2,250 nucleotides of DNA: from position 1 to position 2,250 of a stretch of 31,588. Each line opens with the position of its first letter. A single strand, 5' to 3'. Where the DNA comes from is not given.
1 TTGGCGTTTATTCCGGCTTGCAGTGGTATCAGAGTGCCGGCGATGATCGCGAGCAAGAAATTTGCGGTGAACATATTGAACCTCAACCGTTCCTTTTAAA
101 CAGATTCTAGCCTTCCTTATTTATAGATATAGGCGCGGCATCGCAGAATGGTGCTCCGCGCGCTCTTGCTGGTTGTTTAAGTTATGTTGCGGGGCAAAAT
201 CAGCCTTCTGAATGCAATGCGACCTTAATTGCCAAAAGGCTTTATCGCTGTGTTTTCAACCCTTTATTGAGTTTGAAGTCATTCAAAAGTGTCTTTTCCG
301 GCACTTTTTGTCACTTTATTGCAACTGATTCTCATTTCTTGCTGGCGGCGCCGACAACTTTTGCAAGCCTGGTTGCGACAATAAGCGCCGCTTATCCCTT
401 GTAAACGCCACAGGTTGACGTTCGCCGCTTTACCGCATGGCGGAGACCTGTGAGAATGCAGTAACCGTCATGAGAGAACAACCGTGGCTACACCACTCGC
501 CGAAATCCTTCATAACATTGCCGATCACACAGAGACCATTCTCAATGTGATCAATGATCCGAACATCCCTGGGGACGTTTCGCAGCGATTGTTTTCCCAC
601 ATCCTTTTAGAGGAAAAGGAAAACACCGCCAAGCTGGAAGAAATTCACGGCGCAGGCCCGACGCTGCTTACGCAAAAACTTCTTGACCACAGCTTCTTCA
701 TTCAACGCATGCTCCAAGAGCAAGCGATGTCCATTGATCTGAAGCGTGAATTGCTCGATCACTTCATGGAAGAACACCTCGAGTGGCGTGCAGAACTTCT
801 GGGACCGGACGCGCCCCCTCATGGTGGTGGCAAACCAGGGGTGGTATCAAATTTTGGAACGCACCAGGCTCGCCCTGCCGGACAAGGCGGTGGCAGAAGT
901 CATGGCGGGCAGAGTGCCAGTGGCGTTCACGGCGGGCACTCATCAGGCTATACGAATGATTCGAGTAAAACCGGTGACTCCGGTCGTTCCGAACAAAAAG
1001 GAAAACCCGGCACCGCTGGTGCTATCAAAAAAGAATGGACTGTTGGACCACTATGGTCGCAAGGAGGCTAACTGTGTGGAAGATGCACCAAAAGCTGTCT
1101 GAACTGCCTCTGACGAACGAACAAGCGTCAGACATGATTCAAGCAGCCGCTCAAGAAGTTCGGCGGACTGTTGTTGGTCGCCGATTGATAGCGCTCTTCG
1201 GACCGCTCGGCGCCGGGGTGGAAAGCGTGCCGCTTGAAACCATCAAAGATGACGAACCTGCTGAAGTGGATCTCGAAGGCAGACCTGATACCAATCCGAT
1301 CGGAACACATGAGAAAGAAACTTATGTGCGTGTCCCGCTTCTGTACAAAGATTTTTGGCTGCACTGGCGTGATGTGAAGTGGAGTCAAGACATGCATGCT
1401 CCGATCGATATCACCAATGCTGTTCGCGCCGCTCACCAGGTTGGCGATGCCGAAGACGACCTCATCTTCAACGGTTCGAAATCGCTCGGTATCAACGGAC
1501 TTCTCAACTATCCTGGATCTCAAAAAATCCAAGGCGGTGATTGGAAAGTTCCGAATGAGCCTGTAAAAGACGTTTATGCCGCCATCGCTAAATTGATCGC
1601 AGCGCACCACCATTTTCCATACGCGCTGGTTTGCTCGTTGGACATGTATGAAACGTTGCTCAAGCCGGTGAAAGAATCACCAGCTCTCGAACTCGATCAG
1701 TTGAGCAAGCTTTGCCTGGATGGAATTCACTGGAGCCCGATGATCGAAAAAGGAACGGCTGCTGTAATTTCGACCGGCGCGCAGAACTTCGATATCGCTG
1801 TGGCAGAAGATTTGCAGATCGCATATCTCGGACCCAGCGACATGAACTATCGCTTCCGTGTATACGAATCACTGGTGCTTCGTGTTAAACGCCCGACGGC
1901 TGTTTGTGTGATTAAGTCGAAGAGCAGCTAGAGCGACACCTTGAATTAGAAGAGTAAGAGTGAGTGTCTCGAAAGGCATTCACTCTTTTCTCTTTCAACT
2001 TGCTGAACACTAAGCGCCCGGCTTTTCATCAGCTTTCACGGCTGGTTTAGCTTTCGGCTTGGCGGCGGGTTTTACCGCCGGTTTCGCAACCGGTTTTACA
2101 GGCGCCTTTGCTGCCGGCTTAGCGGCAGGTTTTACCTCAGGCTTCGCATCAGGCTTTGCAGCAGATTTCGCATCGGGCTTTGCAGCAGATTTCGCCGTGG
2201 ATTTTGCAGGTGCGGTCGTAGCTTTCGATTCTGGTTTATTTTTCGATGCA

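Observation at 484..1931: Family-1 encapsulin nanocompartment operon whose cargo has a long Gly/His-rich tether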

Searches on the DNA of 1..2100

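Call 60: search_rna_families(source=window, start=1, end=2100, threshold=evalue, max_evalue=1)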
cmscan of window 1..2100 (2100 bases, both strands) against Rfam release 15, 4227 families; matches with E-value up to 1: 2.
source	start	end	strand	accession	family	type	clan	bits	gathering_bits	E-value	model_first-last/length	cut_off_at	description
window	1662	1712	-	RF00630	P26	Gene;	-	19.4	36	0.53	1-66/66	no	Pseudomonas sRNA P26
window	1736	1758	+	RF01308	sR58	Gene; snRNA; snoRNA; CD-box;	-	18.6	55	0.47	1-55/55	no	Small nucleolar RNA sR58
